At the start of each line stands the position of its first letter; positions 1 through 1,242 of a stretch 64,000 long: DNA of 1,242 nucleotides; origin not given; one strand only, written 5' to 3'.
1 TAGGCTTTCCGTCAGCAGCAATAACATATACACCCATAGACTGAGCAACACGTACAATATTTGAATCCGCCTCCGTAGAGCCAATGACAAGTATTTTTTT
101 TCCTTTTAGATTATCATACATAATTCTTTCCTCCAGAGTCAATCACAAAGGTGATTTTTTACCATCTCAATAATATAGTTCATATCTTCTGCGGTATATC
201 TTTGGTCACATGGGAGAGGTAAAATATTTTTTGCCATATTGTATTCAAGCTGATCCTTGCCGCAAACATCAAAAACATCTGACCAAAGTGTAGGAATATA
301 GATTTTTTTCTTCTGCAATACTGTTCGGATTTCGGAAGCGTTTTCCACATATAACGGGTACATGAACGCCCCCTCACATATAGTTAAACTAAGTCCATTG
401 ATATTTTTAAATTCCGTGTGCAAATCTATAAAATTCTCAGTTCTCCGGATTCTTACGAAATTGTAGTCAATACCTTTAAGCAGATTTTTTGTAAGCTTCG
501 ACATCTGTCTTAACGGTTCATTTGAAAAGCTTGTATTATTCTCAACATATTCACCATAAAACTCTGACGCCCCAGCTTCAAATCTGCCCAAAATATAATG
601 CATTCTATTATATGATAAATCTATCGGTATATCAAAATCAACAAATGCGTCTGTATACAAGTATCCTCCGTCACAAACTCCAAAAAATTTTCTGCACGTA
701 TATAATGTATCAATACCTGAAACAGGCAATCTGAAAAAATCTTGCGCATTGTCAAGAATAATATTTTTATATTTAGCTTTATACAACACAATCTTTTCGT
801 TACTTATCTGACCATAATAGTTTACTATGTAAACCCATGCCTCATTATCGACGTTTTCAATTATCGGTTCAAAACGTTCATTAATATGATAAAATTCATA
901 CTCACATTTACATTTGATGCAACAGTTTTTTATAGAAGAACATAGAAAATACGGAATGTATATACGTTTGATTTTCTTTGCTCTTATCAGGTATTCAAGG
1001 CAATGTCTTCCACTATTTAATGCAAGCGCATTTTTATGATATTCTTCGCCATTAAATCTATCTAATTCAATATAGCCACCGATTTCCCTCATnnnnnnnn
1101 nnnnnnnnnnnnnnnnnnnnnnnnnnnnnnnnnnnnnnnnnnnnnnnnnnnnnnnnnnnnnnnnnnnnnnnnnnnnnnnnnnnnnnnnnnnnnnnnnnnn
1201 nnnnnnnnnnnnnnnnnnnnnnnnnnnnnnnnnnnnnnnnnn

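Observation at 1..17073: Glycan locus heavily enriched in amide-bond-forming enzymes, suggesting an amino-acid- or peptide-decorated surface polysaccharide (teichuronopeptide-like)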

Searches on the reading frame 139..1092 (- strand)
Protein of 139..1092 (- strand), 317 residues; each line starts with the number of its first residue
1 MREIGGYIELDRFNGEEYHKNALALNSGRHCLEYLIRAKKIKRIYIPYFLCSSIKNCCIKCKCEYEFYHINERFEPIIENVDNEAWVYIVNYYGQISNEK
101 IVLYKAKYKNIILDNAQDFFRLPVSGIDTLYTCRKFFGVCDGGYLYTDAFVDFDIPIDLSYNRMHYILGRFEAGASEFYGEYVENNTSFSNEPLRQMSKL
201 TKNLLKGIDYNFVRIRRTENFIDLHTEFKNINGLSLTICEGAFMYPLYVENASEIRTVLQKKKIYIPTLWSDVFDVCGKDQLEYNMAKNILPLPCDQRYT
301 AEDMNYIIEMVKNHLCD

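Call 5: search_protein_families(library=pfam, proteins=[window:139-1092:-], max_evalue=0.01)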
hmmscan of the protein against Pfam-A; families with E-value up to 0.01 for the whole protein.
window:139-1092:- (317 aa): 0 families

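Call 8: search_protein_families(library=ncbifam, proteins=[window:139-1092:-], max_evalue=0.01)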
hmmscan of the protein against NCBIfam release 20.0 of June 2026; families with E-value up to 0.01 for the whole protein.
window:139-1092:- (317 aa): 0 families

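Call 10: search_solved_structures(query=window:139-1092:-, max_evalue=1)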
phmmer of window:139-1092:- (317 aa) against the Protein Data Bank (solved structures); distinct sequences matched with E-value up to 1: 4.
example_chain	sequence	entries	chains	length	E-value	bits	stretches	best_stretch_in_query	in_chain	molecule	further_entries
1g9x_A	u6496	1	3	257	0.4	13.4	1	213-243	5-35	HIGH-AFFINITY BRANCHED-CHAIN AMINO ACID TRANSPORT ATP-BINDING PROTEIN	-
8cy8_A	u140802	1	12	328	0.97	12.1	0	148-233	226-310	Ketol-acid reductoisomerase (NADP(+))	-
7rdu_A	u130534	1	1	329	0.98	12.1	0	148-233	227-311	Ketol-acid reductoisomerase (NADP(+))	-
7lat_A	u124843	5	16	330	0.98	12.1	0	148-233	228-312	Ketol-acid reductoisomerase | Ketol-acid reductoisomerase (NADP(+))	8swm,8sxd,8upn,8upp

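Call 21: find_homologous_proteins(query=window:139-1092:-, max_evalue=0.001)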
Query window:139-1092:- (317 aa): 5107 proteins with E <= 0.001 among 5501 candidates; the best 120 are listed.
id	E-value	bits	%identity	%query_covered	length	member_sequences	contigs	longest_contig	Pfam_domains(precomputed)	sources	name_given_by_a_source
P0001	1.6e-216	736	100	100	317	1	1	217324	-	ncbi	-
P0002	9.1e-181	619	84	99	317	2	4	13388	-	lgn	-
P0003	4.3e-126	439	61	98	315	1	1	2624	-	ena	-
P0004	6.8e-126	438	62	98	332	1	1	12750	-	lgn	-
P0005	7.2e-125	435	61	98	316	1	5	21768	-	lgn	-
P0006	3.2e-124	433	59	98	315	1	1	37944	-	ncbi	-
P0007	4.4e-124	432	60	98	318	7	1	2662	-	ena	-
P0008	7.1e-124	432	60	99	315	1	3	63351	-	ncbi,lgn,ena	-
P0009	1.1e-123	431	59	99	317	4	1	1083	-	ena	-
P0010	1.3e-123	431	59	97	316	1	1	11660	-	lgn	-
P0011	2.7e-123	430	60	97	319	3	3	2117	-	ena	-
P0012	3.1e-123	430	60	98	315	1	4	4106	-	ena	-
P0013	3.2e-123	429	59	98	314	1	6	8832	-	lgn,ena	-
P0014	1.3e-122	428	58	98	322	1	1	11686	-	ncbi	-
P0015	1.6e-122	427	60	98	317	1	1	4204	-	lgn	-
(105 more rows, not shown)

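Call 22: find_encoding_contigs(protein=P0001, flank=10000, max_places=3)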
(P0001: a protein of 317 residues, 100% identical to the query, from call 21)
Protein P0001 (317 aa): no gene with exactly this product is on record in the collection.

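Call 26: find_related_loci(query=A1, collection=genome_contigs, flank=10000)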
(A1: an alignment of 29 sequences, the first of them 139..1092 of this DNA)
Query A1 (317 aa) in genome_contigs; peptide patterns used: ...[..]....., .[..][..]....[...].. (x = any residue, [..] = any of these).
600 stretches matched a pattern (row limit reached: there are more); 567 encode a relative of the query (tblastn E <= 1e-3); the best 80 are kept; 80 distinct loci.
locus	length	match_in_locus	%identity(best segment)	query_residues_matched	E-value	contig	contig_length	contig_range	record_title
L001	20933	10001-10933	59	1-311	2e-125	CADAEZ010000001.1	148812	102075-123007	MAG: uncultured Ruminococcus sp. isolate RUG13235 genome assembly, contig: RUG13235_asm_1, whole genome shotgun sequence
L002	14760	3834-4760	59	1-309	1e-123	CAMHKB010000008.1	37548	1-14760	MAG: uncultured Clostridia bacterium isolate SRR11784284_bin.26_metaWRAP_v1.3_MAG genome assembly, contig: ERZ12203208.3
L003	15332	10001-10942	56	1-313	2e-122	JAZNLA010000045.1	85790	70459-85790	MAG: Acutalibacteraceae bacterium isolate T1900044672_TS20190138.MAGScoT_cleanbin_000006 SGB_1596_k141_2867174, whole ge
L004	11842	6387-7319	57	1-311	4e-121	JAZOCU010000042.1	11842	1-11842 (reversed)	MAG: Oscillospiraceae bacterium isolate T1900044755_TS20190421.MAGScoT_cleanbin_000002 SGB_2267_k141_986963, whole genom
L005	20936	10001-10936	57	1-311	4e-121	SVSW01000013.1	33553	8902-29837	MAG: Oscillospiraceae bacterium isolate SIG679 NODE_27480_length_33553_cov_1.783641, whole genome shotgun sequence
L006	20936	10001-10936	58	1-311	9e-121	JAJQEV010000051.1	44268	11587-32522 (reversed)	MAG: Clostridiales bacterium isolate MI.B2_1 NODE_82_length_44268_cov_41.209328, whole genome shotgun sequence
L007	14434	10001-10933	57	1-311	2e-120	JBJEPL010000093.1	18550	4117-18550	MAG: Eubacterium sp. isolate EHIM01_bin.008 NODE_258_length_18550_cov_7.888564, whole genome shotgun sequence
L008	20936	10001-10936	57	1-312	3e-120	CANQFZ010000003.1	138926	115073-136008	MAG: uncultured Clostridia bacterium isolate Lapin-005__bin94 genome assembly, contig: Lapin-005__NODE_88_length_138926_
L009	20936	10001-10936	60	1-313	5e-120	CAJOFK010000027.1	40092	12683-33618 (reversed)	uncultured Ruminococcus sp. isolate Red_deer_3_mag_113 genome assembly, contig: scaffold_2269, whole genome shotgun sequ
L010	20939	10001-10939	57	1-312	9e-120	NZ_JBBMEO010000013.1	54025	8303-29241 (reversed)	Faecalibacterium tardum strain CLA-AA-H175 CLAAAH175_contig_13_length_54025, whole genome shotgun sequence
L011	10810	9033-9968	58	1-311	1e-119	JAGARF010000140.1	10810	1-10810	MAG: Clostridia bacterium isolate RGIG8700 Water_deer_Colon-3__c296856, whole genome shotgun sequence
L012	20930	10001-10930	55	1-309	3e-119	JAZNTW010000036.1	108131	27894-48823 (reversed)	MAG: Oscillospiraceae bacterium isolate T1900044802_TS20190268.MAGScoT_cleanbin_000003 SGB_2717_k141_1722932, whole geno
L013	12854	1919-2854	56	2-312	6e-119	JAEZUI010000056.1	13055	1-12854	MAG: Bacillota bacterium isolate OH_PDB_83 k127_838634, whole genome shotgun sequence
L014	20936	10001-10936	56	1-312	2e-118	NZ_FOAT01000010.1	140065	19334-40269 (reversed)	Ruminococcus albus strain KH2T6, whole genome shotgun sequence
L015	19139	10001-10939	55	1-312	9e-118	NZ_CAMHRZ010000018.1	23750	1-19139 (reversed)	MAG: uncultured Ruminococcus sp. isolate SRR11784290_bin.30_metaWRAP_v1.3_MAG ERZ12202736.1114, whole genome shotgun seq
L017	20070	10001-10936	55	1-311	2e-116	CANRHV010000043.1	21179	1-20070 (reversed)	MAG: uncultured Monoglobus sp. isolate Lapin-022__bin79 genome assembly, contig: Lapin-022__NODE_2445_length_21179_cov_5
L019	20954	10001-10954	56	1-317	1e-115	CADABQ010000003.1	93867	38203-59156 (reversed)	MAG: uncultured Lachnospiraceae bacterium isolate RUG13148 genome assembly, contig: RUG13148_asm_3, whole genome shotgun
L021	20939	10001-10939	55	1-313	2e-115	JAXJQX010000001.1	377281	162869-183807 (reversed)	MAG: Acutalibacteraceae bacterium isolate DOME_MAG_2713 2713_C0211_k141_62659, whole genome shotgun sequence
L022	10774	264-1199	54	1-311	2e-115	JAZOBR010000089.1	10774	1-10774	MAG: Candidatus Ornithomonoglobus sp. isolate T1900044757_TS20190223.MAGScoT_cleanbin_000094 SGB_2316_k141_40862, whole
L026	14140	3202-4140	54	2-313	4e-114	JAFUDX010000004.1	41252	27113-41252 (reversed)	MAG: Treponema sp. isolate RGIG4406 Roe_deer_Omasum-2__c224, whole genome shotgun sequence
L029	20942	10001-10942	55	1-313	1e-113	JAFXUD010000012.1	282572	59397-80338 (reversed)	MAG: Victivallales bacterium isolate RGIG6748 Sheep_Rumen-3__c285010, whole genome shotgun sequence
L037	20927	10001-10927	55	3-311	1e-111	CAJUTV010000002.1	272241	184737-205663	MAG TPA_asm: uncultured Lachnospira sp. isolate MGBC164289 genome assembly, contig: MGBC164289.2, whole genome shotgun s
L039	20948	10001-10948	54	1-315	2e-111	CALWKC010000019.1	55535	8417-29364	MAG: uncultured Lachnospira sp. isolate BRZ_PD__bin65 genome assembly, contig: BRZ_PD__NODE_706_length_55535_cov_6.64935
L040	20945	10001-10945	52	1-314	3e-111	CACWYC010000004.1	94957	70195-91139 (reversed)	MAG: Ruminococcaceae bacterium isolate RUG11024 genome assembly, contig: RUG11024_asm_4, whole genome shotgun sequence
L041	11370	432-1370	53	1-312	5e-111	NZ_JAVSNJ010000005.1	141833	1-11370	Sphaerochaeta sp. PS 5, whole genome shotgun sequence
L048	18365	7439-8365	53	1-313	1e-109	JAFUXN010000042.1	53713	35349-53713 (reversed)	MAG: Selenomonadaceae bacterium isolate RGIG4916 Roe_deer_Rumen-3__c86855, whole genome shotgun sequence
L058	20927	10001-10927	51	1-309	3e-108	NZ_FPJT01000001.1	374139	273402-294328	Ruminococcus sp. XPD3002, whole genome shotgun sequence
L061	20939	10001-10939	53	1-311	3e-108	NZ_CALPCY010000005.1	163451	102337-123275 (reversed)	Otoolea muris strain DSM 111138 NODE_5_length_163451_cov_105.681455, whole genome shotgun sequence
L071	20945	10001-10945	51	1-315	3e-106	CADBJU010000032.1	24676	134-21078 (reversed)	MAG: Ruminococcaceae bacterium isolate RUG14036 genome assembly, contig: RUG14036_asm_32, whole genome shotgun sequence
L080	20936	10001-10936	50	1-311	4e-105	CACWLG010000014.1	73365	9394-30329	MAG: Ruminococcaceae bacterium isolate RUG10684 genome assembly, contig: RUG10684_asm_14, whole genome shotgun sequence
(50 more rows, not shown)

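Call 28: list_cluster_members(proteins=[window:139-1092:-, window:1089-2285:-, window:5361-6284:-, window:9725-10651:-, window:13122-14096:+, window:14097-15131:+, window:15805-17073:+, window:11748-12923:-, window:12969-14096:+])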
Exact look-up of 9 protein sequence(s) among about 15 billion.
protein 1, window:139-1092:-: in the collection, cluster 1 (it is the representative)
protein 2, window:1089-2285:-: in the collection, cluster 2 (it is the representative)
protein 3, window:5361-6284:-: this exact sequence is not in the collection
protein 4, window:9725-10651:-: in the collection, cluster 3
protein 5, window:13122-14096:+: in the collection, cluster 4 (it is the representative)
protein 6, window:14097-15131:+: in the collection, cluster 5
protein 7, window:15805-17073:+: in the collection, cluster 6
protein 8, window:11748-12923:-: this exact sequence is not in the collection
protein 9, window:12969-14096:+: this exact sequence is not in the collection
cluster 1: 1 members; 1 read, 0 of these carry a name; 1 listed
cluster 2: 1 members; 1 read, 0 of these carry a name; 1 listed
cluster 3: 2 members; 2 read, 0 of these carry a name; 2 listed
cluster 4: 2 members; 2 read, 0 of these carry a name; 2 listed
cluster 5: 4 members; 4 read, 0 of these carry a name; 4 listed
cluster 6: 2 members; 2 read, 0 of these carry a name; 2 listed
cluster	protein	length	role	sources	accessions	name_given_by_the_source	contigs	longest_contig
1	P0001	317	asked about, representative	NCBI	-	-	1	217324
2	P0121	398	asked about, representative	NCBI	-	-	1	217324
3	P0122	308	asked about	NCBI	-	-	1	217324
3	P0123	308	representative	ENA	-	-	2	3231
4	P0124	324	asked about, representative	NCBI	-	-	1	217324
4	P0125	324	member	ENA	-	-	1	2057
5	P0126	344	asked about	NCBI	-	-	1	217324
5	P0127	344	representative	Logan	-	-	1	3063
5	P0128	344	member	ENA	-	-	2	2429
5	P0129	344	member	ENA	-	-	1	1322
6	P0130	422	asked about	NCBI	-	-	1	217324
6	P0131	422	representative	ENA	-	-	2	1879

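Call 29: predict_structure(alignment_id=A1)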
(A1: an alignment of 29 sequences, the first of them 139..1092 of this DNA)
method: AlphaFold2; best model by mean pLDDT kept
length: 317 residues; sequences in the alignment: 29
mean_pLDDT: 87.8   pTM: 0.88
mean pLDDT of the five models: 87.8, 87.1, 86.2, 85.6, 84.2
residues with pLDDT >= 90: 210; 70-90: 69; 50-70: 29; < 50: 9
segments of 3 or more residues with pLDDT < 50: 1-9
pLDDT, mean of each block of 10 residues (from residue 1): 40 85 94 97 95 90 96 94 95 95 97 93 97 80 95 91 65 62 69 89 90 96 98 95 93 90 79 88 93 90 95 84
secondary structure, 60 per line:
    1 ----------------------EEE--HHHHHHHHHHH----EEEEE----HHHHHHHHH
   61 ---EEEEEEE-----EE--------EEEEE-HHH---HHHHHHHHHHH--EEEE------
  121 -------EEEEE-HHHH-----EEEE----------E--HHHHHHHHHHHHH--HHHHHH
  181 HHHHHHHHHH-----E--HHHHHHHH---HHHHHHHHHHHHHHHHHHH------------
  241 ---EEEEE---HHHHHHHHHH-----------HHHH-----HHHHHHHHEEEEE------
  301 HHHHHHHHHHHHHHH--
elements in order: E23-25 H28-38 E43-47 H52-60 E64-70 E86-90 H98-108 E111-114 E128-132 H134-137 E143-146 H160-172 H175-190 H199-206 H210-228 E244-248 H252-261 H273-276 H282-289 E290-294 H301-315

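Call 31: fold_search(model_id=the predicted structure, library=pdb)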
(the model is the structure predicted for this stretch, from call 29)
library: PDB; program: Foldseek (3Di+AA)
matches with E <= 10: 1611; with E <= 0.001: 949
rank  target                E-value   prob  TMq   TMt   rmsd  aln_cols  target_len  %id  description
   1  4k2m_A                4.9e-11  1.00  0.64  0.48   9.3       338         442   16  Crystal structure of ntda from bacillus subtilis in complex with the plp external aldimine adduct with kanosamine-6-ph (released 2013-10-16)
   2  7kz6_A                5.2e-11  1.00  0.63  0.48   9.6       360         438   16  Crystal structure of KabA from Bacillus cereus UW85 with bound cofactor PMP (released 2021-05-26)
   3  7b0m                  5.8e-11  1.00  0.65  0.57   9.7       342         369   16  Sugar transaminase from a metagenome collected from troll oil field production water (released 2021-12-01)
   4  4qgr_B                6.6e-11  1.00  0.60  0.52   9.4       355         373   15  Crystal structure of a DegT DnrJ EryC1 StrS aminotransferase from Brucella abortus (released 2014-06-18)
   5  5u20_D                8.4e-11  1.00  0.60  0.54   9.1       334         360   14  X-ray structure of the WlaRG aminotransferase from Campylobacter jejuni, internal PLP-aldimine (released 2017-01-11)
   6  5u1z_A                8.9e-11  1.00  0.61  0.54   9.2       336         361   14  X-ray structure of the WlarG aminotransferase, apo form, from Campylobacter jejune (released 2017-01-11)
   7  4oca                  1.5e-10  1.00  0.61  0.54   9.2       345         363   14  Cryatal structure of ArnB K188A complexted with PLP and UDP-Ara4N (released 2014-03-12)
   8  7kz3_A                1.5e-10  1.00  0.63  0.47   9.6       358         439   16  Crystal structure of KabA from Bacillus cereus UW85 in complex with the internal aldimine (released 2021-05-26)
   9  5u23_D                1.6e-10  1.00  0.60  0.53   9.1       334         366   14  X-ray structure of the WlaRG aminotransferase from Campylobacter jejuni in complex with TDP-Qui3N (released 2017-01-11)
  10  8e75                  2.2e-10  1.00  0.58  0.52  10.1       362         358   16  Crystal structure of Pcryo_0616, the aminotransferase required to synthesize UDP-N-acetyl-3-amino-D-glucosaminuronic aci (released 2022-11-23)
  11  4k2b_A                2.7e-10  1.00  0.64  0.48   9.3       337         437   17  Crystal structure of ntda from bacillus subtilis in complex with the internal aldimine (released 2013-10-16)
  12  5u1z_D                2.8e-10  1.00  0.61  0.55   9.1       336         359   14  X-ray structure of the WlarG aminotransferase, apo form, from Campylobacter jejune (released 2017-01-11)
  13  4zas_A                2.8e-10  1.00  0.62  0.54   9.9       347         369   12  Crystal structure of sugar aminotransferase CalS13 from Micromonospora echinospora (released 2015-04-29)
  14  7kzd_E                2.8e-10  1.00  0.62  0.47   9.2       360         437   16  Crystal structure of KabA from Bacillus cereus UW85 in complex with the reduced internal aldimine and with bound Gluta (released 2021-05-26)
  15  1mdx                  3.2e-10  1.00  0.62  0.54   8.0       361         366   13  Crystal structure of ArnB transferase with pyridoxal 5' phosphate (released 2002-12-11)
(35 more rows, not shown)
